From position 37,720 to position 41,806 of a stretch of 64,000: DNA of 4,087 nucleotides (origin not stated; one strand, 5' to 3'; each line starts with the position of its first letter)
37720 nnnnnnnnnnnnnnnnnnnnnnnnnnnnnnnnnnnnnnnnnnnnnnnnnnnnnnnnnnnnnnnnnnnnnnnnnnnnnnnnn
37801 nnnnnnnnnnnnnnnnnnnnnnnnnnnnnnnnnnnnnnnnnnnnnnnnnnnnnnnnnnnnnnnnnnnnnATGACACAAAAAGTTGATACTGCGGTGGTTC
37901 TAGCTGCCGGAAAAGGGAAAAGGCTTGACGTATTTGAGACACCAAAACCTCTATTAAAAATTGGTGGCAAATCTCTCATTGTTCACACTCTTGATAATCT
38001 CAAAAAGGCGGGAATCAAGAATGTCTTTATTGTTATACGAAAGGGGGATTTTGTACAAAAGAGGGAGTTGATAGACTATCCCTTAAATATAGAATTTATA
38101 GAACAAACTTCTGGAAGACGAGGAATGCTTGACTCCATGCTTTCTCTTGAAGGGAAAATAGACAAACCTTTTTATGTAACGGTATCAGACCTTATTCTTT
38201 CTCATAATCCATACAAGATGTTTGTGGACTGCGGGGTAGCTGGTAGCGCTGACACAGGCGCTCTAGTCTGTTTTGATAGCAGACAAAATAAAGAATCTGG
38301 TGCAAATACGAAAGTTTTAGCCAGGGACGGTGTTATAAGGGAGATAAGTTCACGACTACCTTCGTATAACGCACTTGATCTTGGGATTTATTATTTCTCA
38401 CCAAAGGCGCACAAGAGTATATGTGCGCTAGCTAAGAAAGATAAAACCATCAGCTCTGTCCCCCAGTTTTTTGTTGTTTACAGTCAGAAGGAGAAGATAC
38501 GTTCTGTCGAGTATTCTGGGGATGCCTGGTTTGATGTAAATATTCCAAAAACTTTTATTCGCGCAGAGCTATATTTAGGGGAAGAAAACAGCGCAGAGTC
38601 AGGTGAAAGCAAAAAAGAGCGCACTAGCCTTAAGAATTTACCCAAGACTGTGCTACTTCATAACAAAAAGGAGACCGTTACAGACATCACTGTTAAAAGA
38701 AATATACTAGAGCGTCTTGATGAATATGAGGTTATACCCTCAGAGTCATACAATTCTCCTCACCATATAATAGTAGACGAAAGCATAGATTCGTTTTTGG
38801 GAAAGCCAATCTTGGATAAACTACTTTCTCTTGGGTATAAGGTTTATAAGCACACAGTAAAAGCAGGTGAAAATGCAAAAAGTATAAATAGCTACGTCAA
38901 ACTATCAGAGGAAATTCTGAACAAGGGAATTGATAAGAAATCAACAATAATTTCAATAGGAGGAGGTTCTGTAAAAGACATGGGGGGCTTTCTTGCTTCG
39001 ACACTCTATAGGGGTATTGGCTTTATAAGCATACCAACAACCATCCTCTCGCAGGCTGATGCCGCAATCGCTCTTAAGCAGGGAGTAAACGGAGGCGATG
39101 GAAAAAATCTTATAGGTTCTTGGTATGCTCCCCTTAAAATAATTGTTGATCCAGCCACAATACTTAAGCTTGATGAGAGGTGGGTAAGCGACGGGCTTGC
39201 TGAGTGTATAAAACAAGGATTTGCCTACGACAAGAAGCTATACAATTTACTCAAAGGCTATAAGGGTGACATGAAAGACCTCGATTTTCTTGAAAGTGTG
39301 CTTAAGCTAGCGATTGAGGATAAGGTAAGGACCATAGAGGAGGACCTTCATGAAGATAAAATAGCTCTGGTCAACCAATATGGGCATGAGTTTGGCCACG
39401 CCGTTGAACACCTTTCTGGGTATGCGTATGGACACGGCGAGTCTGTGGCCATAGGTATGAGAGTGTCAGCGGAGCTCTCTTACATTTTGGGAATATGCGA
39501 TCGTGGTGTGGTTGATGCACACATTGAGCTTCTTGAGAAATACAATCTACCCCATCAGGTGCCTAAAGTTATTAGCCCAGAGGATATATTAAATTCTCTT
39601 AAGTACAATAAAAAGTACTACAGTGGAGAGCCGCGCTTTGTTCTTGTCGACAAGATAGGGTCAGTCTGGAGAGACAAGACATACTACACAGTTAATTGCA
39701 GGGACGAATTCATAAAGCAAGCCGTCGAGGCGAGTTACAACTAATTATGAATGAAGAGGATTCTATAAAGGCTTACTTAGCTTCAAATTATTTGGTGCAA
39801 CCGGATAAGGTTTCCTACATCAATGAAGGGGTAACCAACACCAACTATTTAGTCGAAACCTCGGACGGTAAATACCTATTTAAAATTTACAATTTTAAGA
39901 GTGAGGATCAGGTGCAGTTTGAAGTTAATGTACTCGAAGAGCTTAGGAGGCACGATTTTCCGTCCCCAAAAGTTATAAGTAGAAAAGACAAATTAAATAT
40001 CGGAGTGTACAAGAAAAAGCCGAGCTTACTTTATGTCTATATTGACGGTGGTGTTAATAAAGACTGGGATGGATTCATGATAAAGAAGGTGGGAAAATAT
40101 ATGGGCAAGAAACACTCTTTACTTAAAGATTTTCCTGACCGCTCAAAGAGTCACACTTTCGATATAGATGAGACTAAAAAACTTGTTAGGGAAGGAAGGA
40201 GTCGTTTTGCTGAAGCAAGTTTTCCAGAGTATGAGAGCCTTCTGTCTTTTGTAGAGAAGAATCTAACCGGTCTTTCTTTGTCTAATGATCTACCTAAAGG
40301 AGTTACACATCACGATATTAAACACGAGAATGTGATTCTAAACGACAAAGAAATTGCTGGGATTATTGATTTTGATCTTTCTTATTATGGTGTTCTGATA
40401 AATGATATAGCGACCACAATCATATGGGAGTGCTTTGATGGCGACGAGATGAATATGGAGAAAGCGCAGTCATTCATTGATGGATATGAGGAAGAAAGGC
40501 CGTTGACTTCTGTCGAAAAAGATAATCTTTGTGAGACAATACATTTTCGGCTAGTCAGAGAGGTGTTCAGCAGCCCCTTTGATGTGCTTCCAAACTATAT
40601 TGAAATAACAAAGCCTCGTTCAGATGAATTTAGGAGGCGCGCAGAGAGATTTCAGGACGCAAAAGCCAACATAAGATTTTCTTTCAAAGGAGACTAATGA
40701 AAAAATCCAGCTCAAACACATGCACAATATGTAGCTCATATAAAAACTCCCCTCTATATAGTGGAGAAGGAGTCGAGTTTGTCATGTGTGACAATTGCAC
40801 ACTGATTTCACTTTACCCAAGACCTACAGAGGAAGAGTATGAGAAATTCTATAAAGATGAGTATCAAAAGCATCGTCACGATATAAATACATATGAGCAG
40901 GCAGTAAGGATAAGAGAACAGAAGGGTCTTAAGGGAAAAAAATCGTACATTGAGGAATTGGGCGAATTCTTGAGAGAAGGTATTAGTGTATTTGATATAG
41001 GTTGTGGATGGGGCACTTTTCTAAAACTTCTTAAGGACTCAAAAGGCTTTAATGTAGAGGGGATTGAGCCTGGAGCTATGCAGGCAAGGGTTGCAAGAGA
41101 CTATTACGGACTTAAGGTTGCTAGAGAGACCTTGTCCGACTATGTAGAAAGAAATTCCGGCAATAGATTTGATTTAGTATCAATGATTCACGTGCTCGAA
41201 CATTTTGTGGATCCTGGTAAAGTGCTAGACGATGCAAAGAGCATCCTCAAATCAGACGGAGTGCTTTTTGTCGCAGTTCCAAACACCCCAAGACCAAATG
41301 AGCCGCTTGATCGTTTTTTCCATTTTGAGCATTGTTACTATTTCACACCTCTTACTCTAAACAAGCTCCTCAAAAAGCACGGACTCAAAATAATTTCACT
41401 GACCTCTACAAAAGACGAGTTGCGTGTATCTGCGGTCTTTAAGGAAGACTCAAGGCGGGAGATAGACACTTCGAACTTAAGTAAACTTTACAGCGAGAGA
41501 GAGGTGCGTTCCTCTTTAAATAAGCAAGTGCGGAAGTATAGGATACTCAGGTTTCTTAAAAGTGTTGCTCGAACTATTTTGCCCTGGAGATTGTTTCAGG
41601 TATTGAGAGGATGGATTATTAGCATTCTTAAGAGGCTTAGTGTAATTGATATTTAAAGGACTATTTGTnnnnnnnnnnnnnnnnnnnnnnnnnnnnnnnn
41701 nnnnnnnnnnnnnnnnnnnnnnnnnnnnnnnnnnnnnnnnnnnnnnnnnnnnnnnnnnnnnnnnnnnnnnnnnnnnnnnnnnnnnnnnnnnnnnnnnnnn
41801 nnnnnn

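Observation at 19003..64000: A roughly 45-kb single-strand glycan island encoding a complete nonulosonic-acid pathway, probably legionaminic/bacillosamine-type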

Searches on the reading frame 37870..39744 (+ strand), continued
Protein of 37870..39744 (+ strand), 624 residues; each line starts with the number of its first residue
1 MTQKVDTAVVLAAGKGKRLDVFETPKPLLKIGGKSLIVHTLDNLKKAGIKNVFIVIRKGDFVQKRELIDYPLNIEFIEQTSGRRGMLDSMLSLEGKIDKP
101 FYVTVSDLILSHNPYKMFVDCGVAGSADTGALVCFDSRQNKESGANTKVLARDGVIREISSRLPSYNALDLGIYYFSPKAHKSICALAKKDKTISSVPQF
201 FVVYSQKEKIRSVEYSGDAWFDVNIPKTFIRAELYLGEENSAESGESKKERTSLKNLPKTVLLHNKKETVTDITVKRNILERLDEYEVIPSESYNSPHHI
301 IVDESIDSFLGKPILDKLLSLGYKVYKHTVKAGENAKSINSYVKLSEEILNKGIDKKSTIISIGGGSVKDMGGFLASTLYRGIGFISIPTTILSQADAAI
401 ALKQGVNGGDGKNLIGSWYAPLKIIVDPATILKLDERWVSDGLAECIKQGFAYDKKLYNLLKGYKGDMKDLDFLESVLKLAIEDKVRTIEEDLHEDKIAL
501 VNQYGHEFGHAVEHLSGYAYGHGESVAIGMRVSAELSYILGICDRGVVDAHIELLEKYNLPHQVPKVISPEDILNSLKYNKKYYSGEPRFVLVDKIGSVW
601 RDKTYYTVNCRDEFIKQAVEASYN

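Call 36: find_encoding_contigs(protein=P0131, flank=8000, max_places=2)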
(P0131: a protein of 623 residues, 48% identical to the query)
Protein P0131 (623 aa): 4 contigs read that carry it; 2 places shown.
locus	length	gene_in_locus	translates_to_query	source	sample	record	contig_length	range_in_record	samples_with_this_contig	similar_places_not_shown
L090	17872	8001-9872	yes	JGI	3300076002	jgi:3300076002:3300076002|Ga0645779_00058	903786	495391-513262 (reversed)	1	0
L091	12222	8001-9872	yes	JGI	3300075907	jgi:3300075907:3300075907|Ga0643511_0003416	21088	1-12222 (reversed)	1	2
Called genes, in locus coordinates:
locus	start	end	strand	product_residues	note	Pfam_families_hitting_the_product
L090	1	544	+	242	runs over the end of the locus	PF00535:Glycos_transf_2, PF10111:Glyco_tranf_2_2 (weak), PF13641:Glyco_tranf_2_3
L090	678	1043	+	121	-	PF05635:23S_rRNA_IVP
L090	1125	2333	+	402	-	PF20706:GT4-conflict (weak), PF00534:Glycos_transf_1, PF13692:Glyco_trans_1_4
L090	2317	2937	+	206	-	PF13489:Methyltransf_23 (weak), PF13649:Methyltransf_25 (weak), PF08241:Methyltransf_11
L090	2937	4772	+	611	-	PF13522:GATase_6, PF13537:GATase_7, PF12481:DUF3700 (faint), PF00733:Asn_synthase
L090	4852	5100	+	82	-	PF12728:HTH_17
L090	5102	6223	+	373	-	PF13439:Glyco_transf_4 (weak), PF00534:Glycos_transf_1, PF13692:Glyco_trans_1_4, PF13524:Glyco_trans_1_2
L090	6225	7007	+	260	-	PF01066:CDP-OH_P_transf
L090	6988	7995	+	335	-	PF08240:ADH_N, PF00107:ADH_zinc_N (weak)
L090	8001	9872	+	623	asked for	PF00483:NTP_transferase, PF01128:IspD (weak), PF12804:NTP_transf_3, PF13685:Fe-ADH_2 (weak), PF01761:DHQ_synthase, PF24621:DHQS_C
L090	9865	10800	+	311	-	PF01636:APH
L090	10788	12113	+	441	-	PF00483:NTP_transferase, PF12804:NTP_transf_3, PF13489:Methyltransf_23, PF07021:MetW, PF08241:Methyltransf_11, PF08242:Methyltransf_12, PF13649:Methyltransf_25, PF13847:Methyltransf_31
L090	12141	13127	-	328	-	PF13542:HTH_Tnp_ISL3 (weak), PF01610:DDE_Tnp_ISL3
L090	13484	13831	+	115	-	-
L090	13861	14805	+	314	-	PF02353:CMAS (weak), PF13489:Methyltransf_23, PF13847:Methyltransf_31 (weak), PF08241:Methyltransf_11, PF08242:Methyltransf_12, PF13649:Methyltransf_25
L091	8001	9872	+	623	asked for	PF00483:NTP_transferase, PF01128:IspD (weak), PF12804:NTP_transf_3, PF13685:Fe-ADH_2 (weak), PF01761:DHQ_synthase, PF24621:DHQS_C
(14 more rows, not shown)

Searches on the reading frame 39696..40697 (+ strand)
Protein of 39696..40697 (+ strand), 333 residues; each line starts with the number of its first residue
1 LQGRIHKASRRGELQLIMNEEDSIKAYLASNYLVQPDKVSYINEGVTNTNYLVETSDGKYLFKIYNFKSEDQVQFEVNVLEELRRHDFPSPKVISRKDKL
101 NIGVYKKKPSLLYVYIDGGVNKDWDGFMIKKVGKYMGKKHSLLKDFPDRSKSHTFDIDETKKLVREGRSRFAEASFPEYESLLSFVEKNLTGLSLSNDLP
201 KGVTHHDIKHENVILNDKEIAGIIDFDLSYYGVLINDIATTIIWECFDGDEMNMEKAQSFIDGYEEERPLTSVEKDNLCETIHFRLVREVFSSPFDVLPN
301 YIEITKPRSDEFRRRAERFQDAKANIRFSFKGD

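Call 9: search_protein_families(library=pfam, proteins=[window:39696-40697:+], max_evalue=0.001)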
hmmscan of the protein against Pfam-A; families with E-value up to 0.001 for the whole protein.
window:39696-40697:+ (333 aa): 1 family
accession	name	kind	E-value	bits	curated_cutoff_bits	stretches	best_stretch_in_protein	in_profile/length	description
PF01636.29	APH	-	2.9e-26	93.1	23.2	1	39-270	2-239/239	Phosphotransferase enzyme family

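Call 31: search_protein_families(library=ncbifam, proteins=[window:39696-40697:+], max_evalue=0.00001)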
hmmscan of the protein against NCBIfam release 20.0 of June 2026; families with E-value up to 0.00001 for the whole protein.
window:39696-40697:+ (333 aa): 6 families
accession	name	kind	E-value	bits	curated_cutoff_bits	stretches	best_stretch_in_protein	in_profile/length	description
NF003558.0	PRK05231.1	equivalog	2.7e-40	138.3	271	1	21-279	9-267/322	homoserine kinase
TIGR00938.1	thrB_alt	equivalog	4.2e-31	108.4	255.9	1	22-282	10-269/307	homoserine kinase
TIGR02906.1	spore_CotS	subfamily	5e-13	48.7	172.7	1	50-284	12-270/314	CotS family spore coat protein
NF004799.0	PRK06148.1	subfamily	3.7e-12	45.1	1128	1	24-293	16-297/1015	hypothetical protein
NF053880.1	SprCtKinCotIBac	equivalog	6.6e-09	35.2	550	1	124-278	141-282/328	spore coat kinase CotI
NF004800.0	PRK06149.1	equivalog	9.3e-07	27.3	973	1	48-287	44-298/972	aminotransferase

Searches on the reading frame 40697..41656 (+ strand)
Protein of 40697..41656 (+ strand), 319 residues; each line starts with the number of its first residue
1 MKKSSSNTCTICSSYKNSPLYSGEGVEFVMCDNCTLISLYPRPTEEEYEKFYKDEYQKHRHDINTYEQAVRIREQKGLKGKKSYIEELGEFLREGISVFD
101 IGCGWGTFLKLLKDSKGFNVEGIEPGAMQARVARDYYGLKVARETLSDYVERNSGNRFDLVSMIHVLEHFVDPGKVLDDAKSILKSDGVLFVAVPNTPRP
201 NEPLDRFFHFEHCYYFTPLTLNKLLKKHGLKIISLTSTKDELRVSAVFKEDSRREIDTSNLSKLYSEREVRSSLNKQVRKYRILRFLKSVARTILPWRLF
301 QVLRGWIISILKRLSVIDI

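Call 10: search_protein_families(library=pfam, proteins=[window:40697-41656:+], max_evalue=0.001)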
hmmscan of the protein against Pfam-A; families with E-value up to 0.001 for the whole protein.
window:40697-41656:+ (319 aa): 7 families
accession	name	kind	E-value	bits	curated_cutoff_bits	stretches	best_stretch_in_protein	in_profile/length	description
PF13489.12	Methyltransf_23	-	1.1e-26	93.9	27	1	83-235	11-164/164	Methyltransferase domain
PF07021.18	MetW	-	2.7e-11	43.9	21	1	87-186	6-104/193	Methionine biosynthesis protein MetW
PF08241.18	Methyltransf_11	-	8.7e-11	42.8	21.2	1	100-192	2-95/95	Methyltransferase domain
PF08242.18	Methyltransf_12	-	1.5e-10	42.1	30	1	100-190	2-98/98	Methyltransferase domain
PF13847.12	Methyltransf_31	-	3.6e-08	33.6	27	1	93-196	2-113/145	Methyltransferase domain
PF13649.12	Methyltransf_25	-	5.5e-08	33.8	27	1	98-188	1-97/97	Methyltransferase domain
PF02353.26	CMAS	-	2.1e-06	27.7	27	1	92-192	60-164/273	Mycolic acid cyclopropane synthetase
